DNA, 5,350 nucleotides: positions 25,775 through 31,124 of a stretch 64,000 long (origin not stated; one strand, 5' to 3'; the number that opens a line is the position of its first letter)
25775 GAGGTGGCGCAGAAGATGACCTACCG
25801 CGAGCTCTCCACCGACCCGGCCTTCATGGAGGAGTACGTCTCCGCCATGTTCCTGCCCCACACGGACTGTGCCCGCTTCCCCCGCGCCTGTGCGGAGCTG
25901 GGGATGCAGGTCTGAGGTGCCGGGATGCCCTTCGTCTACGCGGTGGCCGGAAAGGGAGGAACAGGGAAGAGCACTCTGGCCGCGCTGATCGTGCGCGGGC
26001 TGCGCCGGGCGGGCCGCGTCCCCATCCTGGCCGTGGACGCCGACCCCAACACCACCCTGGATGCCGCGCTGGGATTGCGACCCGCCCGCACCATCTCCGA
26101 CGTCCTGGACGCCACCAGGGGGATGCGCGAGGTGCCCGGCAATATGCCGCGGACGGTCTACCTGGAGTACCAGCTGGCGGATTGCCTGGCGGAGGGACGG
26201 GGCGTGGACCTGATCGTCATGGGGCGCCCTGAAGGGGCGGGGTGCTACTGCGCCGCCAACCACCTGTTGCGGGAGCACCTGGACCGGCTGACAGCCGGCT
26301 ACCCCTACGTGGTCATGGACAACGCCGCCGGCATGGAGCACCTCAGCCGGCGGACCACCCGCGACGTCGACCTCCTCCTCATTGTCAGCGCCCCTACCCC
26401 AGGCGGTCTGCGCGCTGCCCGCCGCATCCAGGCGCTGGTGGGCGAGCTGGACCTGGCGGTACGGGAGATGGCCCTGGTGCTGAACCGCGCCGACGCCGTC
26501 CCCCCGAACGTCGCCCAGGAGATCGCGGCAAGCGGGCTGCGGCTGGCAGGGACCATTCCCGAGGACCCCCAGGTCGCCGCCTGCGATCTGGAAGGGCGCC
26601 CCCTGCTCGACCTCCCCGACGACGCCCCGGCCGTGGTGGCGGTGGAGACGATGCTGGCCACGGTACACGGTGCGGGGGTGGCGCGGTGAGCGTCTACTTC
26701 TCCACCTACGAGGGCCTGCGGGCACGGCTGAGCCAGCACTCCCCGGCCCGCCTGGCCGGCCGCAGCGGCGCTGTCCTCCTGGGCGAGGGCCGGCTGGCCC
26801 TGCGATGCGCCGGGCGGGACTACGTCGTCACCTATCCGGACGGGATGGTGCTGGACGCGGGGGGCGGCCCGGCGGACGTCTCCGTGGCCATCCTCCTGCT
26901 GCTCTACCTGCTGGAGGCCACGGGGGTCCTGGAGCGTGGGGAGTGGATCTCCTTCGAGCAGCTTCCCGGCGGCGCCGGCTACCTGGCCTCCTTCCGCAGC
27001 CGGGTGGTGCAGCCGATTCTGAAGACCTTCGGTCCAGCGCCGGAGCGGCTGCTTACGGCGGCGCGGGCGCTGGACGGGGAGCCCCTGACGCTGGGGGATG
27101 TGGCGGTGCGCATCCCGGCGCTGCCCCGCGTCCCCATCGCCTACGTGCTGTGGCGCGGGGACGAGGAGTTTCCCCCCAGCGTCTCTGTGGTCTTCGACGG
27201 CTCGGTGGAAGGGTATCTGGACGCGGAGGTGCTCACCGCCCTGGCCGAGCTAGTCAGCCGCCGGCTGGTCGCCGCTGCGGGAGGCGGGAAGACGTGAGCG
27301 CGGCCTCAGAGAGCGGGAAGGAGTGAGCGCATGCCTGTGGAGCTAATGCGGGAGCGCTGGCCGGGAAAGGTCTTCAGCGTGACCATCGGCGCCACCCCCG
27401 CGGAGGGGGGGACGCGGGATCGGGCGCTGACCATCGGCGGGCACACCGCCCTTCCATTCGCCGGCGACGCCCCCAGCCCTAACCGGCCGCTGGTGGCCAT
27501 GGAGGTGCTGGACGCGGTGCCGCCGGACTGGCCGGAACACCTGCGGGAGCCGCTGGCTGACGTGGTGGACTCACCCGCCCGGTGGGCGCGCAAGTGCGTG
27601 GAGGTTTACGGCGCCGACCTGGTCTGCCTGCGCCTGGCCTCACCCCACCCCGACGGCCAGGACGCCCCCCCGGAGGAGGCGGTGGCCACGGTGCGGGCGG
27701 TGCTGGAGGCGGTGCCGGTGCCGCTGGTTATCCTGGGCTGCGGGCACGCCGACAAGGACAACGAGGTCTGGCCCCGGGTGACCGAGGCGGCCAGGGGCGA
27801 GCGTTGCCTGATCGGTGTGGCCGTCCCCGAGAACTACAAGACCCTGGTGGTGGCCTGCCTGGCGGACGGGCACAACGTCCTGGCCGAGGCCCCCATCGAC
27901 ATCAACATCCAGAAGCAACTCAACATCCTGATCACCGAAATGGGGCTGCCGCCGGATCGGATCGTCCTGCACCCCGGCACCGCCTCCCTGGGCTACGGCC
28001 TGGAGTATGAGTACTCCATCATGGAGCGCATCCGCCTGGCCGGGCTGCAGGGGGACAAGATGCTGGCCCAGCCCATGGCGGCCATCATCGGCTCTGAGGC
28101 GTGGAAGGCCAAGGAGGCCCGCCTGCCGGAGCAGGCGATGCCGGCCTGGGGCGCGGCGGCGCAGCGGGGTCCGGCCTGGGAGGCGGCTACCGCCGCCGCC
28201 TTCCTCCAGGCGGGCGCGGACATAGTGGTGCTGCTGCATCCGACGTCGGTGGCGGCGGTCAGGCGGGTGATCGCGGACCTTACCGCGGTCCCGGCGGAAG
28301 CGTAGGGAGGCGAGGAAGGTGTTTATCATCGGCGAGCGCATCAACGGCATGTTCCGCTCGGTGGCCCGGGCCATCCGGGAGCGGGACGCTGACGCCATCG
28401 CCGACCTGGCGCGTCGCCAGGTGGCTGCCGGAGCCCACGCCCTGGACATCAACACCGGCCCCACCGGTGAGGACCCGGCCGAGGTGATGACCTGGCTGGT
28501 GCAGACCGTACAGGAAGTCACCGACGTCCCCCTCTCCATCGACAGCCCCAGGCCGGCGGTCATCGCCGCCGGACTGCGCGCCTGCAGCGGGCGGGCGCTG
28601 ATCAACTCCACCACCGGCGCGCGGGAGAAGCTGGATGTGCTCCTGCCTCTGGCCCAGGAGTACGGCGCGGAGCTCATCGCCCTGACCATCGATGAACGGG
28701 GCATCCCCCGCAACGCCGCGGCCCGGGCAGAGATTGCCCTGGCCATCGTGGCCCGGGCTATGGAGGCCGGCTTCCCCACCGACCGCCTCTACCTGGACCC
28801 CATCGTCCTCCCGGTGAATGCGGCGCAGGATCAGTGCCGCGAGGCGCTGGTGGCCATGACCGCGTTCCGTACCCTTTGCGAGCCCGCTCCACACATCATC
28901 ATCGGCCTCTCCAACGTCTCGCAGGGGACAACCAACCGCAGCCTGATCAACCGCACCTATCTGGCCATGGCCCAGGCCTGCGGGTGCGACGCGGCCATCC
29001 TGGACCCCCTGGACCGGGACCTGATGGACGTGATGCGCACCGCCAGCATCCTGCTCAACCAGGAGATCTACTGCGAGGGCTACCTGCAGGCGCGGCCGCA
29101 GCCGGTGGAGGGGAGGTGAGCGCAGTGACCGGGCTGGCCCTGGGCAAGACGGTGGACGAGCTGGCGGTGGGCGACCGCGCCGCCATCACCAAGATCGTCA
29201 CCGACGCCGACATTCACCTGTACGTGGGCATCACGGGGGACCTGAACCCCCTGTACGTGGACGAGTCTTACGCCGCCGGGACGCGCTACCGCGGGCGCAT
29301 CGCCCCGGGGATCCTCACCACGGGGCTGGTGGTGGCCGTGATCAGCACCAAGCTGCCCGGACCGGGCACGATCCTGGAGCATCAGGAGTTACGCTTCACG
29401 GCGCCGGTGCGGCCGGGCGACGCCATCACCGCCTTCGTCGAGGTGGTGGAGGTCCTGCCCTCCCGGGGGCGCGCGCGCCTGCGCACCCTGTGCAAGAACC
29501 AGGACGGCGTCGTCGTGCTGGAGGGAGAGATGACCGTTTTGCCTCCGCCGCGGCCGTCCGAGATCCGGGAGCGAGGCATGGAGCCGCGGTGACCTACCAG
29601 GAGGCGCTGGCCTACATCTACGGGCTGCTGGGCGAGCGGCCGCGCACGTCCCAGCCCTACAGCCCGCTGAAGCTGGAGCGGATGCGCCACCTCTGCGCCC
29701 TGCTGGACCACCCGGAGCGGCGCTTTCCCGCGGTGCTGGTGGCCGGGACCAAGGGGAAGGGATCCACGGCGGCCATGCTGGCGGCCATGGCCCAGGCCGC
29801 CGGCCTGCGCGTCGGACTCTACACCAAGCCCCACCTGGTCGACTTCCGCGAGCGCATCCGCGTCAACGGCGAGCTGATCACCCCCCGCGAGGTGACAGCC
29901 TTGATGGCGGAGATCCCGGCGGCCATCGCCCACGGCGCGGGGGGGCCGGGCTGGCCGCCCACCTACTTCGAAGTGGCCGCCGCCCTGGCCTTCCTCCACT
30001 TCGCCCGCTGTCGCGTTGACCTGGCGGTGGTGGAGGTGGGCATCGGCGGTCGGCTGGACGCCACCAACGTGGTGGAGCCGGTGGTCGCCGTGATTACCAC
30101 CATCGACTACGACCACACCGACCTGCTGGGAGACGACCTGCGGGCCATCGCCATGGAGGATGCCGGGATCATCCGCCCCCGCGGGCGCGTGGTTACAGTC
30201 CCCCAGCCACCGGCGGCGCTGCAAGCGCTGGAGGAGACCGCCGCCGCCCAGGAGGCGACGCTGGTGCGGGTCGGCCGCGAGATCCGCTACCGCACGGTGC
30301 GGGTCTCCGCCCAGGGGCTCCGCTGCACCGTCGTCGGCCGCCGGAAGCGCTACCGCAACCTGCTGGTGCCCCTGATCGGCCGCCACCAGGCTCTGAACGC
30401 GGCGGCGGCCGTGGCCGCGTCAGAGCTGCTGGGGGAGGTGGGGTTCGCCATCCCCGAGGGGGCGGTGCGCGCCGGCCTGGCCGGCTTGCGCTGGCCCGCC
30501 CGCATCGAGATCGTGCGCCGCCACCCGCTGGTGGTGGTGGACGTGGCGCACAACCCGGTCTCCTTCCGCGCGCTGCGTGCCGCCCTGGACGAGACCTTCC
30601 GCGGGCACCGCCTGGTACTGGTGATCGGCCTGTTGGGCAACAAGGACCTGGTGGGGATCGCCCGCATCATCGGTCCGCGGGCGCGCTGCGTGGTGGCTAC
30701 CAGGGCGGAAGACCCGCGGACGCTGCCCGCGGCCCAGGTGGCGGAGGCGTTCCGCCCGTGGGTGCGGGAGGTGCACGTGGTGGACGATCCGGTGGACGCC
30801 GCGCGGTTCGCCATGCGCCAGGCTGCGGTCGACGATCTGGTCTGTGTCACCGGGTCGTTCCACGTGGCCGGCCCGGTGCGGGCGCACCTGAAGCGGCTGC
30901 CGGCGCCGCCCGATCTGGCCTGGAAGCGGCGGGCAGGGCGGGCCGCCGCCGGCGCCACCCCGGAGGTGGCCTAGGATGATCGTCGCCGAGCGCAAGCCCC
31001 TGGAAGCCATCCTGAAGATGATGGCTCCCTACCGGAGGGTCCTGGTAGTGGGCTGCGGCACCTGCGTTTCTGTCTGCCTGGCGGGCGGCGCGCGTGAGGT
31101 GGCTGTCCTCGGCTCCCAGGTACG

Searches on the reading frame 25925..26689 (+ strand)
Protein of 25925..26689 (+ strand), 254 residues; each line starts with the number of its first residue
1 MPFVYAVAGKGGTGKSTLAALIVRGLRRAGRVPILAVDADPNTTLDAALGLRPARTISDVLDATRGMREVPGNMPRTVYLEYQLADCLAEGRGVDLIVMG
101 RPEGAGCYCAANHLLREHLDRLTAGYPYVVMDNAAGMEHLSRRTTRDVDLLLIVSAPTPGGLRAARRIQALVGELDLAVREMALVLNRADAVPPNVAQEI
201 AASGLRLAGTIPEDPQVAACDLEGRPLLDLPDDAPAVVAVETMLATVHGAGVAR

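Call 66: search_protein_families(library=pfam, proteins=[window:25925-26689:+], max_evalue=0.001)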
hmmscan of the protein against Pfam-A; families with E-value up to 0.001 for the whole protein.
window:25925-26689:+ (254 aa): 5 families
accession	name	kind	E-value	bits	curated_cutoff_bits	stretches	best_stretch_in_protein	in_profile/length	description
PF01656.29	CbiA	-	1.7e-13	51.1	25.4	1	6-227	3-125/125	CobQ/CobB/MinD/ParA nucleotide binding domain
PF13614.12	AAA_31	-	1.6e-06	28.6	27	1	9-162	9-154/177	AAA domain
PF13604.12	AAA_30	-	0.00022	21.4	27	1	5-67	21-83/191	AAA domain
PF10609.15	ParA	-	0.00031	20.7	27.1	0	5-38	7-41/246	NUBPL iron-transfer P-loop NTPase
PF00142.24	Fer4_NifH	-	0.00049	20.1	25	0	6-107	4-95/271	4Fe-4S iron sulfur cluster binding proteins, NifH/frxC family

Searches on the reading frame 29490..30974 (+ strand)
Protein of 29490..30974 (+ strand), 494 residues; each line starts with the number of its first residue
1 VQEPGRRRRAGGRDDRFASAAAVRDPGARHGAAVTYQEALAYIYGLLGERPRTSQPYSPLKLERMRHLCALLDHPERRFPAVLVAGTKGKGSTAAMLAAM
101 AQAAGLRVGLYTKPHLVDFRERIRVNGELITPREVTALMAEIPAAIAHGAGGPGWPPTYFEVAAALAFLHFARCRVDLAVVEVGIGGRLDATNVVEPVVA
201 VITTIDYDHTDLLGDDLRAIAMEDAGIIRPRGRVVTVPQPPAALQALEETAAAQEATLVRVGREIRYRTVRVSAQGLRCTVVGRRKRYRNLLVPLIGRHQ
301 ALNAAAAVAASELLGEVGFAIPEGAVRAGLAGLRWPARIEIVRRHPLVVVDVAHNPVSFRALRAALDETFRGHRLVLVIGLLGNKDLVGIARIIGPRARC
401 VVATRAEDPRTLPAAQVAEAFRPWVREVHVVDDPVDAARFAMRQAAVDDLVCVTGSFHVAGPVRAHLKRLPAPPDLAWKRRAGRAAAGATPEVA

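Call 66: search_protein_families(library=pfam, proteins=[window:29490-30974:+], max_evalue=0.001)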
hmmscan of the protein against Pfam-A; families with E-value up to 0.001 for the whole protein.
window:29490-30974:+ (494 aa): 2 families
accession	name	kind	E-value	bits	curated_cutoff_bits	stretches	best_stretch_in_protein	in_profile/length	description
PF02875.26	Mur_ligase_C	-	2e-21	77.6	28.4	1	338-457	2-127/127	Mur ligase, glutamate ligase domain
PF08245.18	Mur_ligase_M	-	1.6e-13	51.5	24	1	84-310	1-199/200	Mur ligase middle domain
